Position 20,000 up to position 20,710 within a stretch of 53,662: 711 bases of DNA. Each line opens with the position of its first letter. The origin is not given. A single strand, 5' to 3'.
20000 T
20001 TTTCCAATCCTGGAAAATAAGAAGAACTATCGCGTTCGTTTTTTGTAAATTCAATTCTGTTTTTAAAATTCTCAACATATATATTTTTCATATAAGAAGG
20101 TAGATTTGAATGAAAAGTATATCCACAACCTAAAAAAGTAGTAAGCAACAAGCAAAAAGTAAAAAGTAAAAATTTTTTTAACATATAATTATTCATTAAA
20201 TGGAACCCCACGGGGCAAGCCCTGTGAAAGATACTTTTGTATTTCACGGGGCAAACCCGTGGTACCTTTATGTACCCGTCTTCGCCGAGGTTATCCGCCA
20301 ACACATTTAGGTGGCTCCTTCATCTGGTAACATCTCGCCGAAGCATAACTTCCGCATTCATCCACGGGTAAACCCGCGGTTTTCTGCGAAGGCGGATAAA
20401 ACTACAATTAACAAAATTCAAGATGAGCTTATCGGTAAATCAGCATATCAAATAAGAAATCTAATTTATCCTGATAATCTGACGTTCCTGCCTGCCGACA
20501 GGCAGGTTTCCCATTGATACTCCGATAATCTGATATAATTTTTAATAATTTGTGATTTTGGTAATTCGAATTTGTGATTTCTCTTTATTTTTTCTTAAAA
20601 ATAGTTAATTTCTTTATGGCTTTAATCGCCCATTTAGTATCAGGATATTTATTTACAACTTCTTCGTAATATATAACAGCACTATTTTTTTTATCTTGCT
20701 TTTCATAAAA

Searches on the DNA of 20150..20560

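Call 20: search_rna_families(source=window, start=20150, end=20560, threshold=evalue, max_evalue=10, show_alignments=3)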
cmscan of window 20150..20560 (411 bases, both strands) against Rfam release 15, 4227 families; matches with E-value up to 10: 5.
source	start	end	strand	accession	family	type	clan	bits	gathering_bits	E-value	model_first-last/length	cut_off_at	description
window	20399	20518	+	RF02065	STnc340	Gene; sRNA;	-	19.1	80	2.7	1-130/130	no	Enterobacterial sRNA STnc340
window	20437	20474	-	RF03266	mir-2943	Gene; miRNA;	-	16.4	76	2.7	19-56/71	no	mir-2943 microRNA precursor family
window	20156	20211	-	RF02696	Teg49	Gene; sRNA;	-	15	186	7.4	1-196/196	no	Teg49 sRNA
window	20354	20387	-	RF03241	mir-1789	Gene; miRNA;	-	14.8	88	3.2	1-63/63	no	mir-1789 microRNA precursor family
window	20208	20262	-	RF03286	MIR6146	Gene; miRNA;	-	14.8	59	3.7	1-75/75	no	MIR6146 microRNA precursor family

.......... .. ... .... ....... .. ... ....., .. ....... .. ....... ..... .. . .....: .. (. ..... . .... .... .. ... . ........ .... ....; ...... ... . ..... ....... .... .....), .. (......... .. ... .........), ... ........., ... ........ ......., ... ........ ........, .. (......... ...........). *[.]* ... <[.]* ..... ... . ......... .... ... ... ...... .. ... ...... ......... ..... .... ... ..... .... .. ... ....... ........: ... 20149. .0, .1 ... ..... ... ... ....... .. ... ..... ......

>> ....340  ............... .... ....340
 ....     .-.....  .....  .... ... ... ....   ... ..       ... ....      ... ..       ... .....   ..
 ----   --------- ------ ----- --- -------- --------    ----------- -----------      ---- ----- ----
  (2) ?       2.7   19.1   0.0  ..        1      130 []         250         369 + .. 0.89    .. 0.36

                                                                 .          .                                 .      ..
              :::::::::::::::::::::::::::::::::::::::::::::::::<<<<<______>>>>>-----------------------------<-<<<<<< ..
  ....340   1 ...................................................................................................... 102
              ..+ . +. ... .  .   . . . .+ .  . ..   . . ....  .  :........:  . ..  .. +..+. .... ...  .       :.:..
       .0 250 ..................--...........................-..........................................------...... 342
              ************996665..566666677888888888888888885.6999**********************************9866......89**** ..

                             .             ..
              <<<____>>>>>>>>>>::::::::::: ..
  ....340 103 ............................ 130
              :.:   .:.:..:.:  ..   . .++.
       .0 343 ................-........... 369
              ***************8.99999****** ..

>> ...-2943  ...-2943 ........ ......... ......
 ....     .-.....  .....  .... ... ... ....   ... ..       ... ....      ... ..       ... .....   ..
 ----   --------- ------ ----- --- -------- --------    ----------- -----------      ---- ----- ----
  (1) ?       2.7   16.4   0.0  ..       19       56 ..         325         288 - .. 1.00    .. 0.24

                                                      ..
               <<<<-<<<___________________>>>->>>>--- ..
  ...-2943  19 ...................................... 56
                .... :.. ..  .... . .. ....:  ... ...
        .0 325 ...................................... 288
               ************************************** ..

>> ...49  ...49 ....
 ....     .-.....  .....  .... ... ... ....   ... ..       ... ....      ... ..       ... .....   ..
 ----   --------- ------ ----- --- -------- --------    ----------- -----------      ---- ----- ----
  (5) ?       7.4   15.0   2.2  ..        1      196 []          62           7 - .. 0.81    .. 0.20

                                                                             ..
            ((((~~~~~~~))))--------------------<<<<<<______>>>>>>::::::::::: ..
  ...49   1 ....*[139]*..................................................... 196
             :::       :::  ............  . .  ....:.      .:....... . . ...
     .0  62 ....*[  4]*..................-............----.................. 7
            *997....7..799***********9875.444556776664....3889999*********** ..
